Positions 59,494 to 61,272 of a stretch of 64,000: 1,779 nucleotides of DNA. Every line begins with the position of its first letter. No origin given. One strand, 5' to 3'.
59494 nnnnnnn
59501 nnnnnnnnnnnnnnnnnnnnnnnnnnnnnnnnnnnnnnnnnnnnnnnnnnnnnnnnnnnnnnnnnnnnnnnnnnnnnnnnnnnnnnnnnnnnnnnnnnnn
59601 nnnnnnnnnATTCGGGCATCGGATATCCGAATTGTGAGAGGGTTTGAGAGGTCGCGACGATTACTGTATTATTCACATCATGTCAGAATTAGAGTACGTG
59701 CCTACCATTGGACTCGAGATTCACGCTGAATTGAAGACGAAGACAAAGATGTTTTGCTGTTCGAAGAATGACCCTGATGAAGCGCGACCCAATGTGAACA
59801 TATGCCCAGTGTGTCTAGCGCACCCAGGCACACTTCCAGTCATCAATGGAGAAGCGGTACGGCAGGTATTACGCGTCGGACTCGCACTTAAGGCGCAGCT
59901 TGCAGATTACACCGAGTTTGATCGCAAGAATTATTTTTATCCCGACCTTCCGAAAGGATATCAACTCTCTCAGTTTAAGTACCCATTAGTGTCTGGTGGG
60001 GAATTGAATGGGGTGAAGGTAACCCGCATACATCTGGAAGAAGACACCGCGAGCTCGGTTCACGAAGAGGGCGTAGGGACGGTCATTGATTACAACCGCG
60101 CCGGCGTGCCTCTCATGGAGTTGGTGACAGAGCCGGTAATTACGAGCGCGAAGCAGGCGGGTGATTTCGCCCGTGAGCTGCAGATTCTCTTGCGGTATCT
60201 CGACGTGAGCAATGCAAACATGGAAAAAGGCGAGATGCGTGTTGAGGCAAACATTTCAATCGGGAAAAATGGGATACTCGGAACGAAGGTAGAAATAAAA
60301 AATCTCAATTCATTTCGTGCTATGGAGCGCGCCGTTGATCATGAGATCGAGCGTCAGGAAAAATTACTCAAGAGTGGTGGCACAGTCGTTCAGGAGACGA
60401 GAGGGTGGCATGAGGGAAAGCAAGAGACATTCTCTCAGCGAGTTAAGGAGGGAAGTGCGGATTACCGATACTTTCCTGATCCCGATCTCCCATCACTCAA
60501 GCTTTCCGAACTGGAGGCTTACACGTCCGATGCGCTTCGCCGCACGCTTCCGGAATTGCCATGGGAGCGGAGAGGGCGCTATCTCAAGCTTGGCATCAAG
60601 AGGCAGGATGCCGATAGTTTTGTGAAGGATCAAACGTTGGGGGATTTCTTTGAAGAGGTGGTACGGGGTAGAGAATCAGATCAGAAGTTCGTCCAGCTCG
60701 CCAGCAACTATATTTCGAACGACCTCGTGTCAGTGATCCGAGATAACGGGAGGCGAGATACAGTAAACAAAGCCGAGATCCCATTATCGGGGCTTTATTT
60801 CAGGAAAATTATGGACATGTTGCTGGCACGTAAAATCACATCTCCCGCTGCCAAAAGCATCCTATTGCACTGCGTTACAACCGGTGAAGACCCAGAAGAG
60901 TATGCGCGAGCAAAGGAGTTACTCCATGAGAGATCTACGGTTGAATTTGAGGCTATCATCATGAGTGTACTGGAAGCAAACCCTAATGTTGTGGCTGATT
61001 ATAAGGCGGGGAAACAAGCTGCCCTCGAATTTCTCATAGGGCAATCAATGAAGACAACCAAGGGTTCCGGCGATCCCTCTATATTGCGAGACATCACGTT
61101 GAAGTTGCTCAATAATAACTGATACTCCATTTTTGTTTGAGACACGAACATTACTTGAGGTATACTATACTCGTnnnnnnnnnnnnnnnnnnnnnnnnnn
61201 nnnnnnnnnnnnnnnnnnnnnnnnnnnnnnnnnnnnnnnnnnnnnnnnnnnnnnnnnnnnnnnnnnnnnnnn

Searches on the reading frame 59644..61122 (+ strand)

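Call 9: search_protein_families(library=pfam, proteins=[window:59644-61122:+], max_evalue=0.001)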
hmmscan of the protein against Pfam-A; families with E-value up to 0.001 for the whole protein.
window:59644-61122:+ (492 aa): 2 families
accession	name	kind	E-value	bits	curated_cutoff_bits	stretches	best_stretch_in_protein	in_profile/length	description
PF02934.20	GatB_N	-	1.8e-103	346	23.4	1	21-289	2-273/277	GatB/GatE catalytic domain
PF02637.23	GatB_Yqey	-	5.4e-24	85.2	27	1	334-488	1-147/148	GatB domain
